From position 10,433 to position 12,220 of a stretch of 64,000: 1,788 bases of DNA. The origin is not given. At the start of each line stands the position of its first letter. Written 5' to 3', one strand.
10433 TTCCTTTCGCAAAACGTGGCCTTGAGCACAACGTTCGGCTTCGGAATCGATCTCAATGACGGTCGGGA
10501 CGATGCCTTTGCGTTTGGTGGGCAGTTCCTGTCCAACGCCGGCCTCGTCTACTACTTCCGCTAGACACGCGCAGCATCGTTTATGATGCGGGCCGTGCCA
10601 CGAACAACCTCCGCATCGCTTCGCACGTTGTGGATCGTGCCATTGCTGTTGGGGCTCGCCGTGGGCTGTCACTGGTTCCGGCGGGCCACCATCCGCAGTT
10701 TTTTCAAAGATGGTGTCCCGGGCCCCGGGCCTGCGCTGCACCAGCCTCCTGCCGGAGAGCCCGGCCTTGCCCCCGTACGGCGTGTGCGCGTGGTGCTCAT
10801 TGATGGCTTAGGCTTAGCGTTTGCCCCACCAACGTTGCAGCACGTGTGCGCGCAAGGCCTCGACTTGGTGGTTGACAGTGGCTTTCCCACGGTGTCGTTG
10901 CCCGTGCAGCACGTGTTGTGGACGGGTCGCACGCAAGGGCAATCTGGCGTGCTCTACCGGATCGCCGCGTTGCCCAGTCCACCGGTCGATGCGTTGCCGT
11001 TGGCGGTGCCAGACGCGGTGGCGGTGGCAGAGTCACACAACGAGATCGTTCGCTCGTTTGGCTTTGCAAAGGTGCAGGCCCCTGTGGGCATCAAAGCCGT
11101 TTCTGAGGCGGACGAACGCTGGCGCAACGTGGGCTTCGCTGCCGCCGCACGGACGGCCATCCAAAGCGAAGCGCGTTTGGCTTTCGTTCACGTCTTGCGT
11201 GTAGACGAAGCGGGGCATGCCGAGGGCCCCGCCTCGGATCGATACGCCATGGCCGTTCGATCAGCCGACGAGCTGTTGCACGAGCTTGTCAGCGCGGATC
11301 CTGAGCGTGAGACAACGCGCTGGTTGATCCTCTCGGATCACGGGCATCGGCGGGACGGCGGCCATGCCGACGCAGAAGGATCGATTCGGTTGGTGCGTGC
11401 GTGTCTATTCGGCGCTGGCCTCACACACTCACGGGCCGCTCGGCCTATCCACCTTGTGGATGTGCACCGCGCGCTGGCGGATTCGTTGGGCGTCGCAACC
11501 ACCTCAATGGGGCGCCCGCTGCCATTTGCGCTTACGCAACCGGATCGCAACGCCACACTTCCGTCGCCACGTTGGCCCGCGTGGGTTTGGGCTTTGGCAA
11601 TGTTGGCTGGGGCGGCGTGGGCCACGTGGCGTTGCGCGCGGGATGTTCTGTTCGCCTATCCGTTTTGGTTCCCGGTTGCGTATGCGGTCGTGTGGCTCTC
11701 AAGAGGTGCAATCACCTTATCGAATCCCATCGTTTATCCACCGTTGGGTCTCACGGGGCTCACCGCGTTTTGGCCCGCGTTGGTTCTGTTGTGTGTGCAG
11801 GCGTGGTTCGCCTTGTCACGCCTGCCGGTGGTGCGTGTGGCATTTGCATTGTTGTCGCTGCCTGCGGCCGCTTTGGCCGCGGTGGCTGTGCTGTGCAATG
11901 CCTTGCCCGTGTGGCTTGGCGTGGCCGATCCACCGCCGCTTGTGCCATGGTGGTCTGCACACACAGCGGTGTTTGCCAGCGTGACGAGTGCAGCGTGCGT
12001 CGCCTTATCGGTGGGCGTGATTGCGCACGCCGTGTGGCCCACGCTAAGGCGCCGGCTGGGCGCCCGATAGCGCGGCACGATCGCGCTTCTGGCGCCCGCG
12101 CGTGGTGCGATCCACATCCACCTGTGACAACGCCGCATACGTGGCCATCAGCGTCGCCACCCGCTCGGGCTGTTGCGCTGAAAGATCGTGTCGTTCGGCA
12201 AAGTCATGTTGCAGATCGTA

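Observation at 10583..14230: Convergent, overlapping pair of alkaline-phosphatase-superfamily membrane enzymes with opposite domain order, one carrying a MopE metal-binding insert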

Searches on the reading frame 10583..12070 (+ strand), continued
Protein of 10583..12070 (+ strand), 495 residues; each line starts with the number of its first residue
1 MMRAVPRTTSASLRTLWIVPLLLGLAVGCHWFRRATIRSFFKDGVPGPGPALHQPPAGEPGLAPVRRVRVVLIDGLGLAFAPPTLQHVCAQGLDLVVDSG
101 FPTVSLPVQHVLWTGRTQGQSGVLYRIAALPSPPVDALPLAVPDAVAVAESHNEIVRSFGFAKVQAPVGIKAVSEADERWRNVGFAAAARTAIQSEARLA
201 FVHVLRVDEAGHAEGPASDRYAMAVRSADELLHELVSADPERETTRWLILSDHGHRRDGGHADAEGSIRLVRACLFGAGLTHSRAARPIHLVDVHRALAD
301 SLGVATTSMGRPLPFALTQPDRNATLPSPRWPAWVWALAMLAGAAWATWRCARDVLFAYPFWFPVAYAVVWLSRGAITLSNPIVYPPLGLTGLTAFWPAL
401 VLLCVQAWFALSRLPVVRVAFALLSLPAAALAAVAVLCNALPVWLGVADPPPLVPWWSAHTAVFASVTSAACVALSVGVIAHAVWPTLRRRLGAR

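Call 50: find_encoding_contigs(protein=P0004, flank=8000, max_places=2)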
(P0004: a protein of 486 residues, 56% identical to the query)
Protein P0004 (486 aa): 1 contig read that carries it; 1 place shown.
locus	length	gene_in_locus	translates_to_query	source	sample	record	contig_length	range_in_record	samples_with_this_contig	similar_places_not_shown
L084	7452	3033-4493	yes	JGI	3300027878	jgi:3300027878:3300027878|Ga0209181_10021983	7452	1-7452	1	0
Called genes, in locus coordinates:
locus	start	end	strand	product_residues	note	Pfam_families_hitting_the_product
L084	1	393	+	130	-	?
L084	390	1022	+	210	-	PF00072:Response_reg, PF00196:GerE, PF04545:Sigma70_r4 (weak)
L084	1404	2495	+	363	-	PF07690:MFS_1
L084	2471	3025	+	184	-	-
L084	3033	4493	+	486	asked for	PF01663:Phosphodiest (weak)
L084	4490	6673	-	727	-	PF11617:Cu-binding_MopE (weak), PF00884:Sulfatase, PF01663:Phosphodiest (faint), PF16347:SGSH_C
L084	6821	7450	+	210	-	?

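Call 77: search_protein_families(library=pfam, proteins=[L083:4369-4905:+, L084:2471-3025:+], max_evalue=10)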
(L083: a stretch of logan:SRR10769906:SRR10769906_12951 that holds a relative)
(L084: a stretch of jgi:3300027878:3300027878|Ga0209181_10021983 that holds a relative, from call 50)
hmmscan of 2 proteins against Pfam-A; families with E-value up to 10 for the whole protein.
L083:4369-4905:+ (178 aa): 0 families

L084:2471-3025:+ (184 aa): 1 family
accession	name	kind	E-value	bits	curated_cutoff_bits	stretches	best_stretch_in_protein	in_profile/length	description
PF05277.18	DUF726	-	0.14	11.5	22.6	1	30-70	21-61/343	Protein of unknown function (DUF726)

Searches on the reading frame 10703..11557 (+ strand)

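Call 38: search_protein_families(library=pfam, proteins=[window:10703-11557:+], max_evalue=10)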
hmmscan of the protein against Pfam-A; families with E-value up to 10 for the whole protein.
seq(285 aa): 2 families
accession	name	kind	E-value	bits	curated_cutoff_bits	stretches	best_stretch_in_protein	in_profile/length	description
PF01663.27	Phosphodiest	-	1.6e-11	44.9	23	2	145-215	149-221/342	Type I phosphodiesterase / nucleotide pyrophosphatase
PF01676.23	Metalloenzyme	-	3.2e-06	27.3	24.3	1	137-221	126-208/252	Metalloenzyme superfamily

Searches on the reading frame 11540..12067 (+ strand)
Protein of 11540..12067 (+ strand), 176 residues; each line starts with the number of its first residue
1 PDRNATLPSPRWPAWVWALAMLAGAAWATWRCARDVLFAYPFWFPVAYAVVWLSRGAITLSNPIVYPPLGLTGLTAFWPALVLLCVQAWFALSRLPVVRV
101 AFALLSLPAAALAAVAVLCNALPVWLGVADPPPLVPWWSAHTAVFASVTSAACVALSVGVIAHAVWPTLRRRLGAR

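Call 38: search_protein_families(library=pfam, proteins=[window:11540-12067:+], max_evalue=10)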
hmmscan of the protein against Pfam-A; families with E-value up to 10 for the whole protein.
seq(176 aa): 0 families

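Call 67: search_protein_representatives(alignment_id=A5)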
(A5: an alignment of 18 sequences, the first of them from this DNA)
Query: 18 sequences, 174 profile positions. Proteins with E-value up to 0.001 (for the whole library): 126; up to 1e-10: 99; up to 1e-30: 26. The best 126 are listed.
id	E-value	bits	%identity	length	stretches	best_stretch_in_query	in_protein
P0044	9.5e-55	201.3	-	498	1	1-171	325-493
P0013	1.5e-54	200.6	-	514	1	1-165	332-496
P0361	3.0e-44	167.1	-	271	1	1-169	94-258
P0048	3.7e-44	166.8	-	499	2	1-162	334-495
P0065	1.1e-42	162.0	-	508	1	1-169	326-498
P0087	1.1e-41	158.7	-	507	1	2-172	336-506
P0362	5.8e-39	149.9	-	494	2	1-165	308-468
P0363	8.8e-39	149.3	-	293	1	1-170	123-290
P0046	2.8e-38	147.7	-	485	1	1-164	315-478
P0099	2.8e-37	144.4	-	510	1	2-168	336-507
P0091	3.6e-37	144.1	-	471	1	1-162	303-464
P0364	3.6e-37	144.1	-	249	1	2-165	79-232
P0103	4.6e-37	143.7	-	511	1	2-165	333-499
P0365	6.8e-37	143.2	-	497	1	3-171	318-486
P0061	8.3e-37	142.9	-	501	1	1-166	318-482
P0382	1.2e-27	113.0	-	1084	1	4-166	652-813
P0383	2.9e-27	111.8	-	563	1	2-169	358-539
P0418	2.6e-16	76.1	-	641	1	4-167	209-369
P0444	3.0e-09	53.1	-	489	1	8-123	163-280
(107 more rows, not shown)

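Call 68: search_protein_families(library=pfam, proteins=[P0382, P0418, P0444, P0383], max_evalue=0.001)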
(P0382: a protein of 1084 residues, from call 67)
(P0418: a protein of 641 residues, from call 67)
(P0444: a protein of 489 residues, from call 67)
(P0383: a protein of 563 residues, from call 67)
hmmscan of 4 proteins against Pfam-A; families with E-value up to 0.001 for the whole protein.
P0382 (1084 aa): 1 family
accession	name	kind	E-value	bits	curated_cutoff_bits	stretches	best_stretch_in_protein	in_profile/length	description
PF01663.27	Phosphodiest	-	6.9e-11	42.8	23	1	510-582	143-221/342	Type I phosphodiesterase / nucleotide pyrophosphatase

P0418 (641 aa): 0 families

P0444 (489 aa): 0 families

P0383 (563 aa): 1 family
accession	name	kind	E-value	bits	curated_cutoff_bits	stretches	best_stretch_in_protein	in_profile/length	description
PF01663.27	Phosphodiest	-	1.2e-08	35.4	23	1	207-277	151-221/342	Type I phosphodiesterase / nucleotide pyrophosphatase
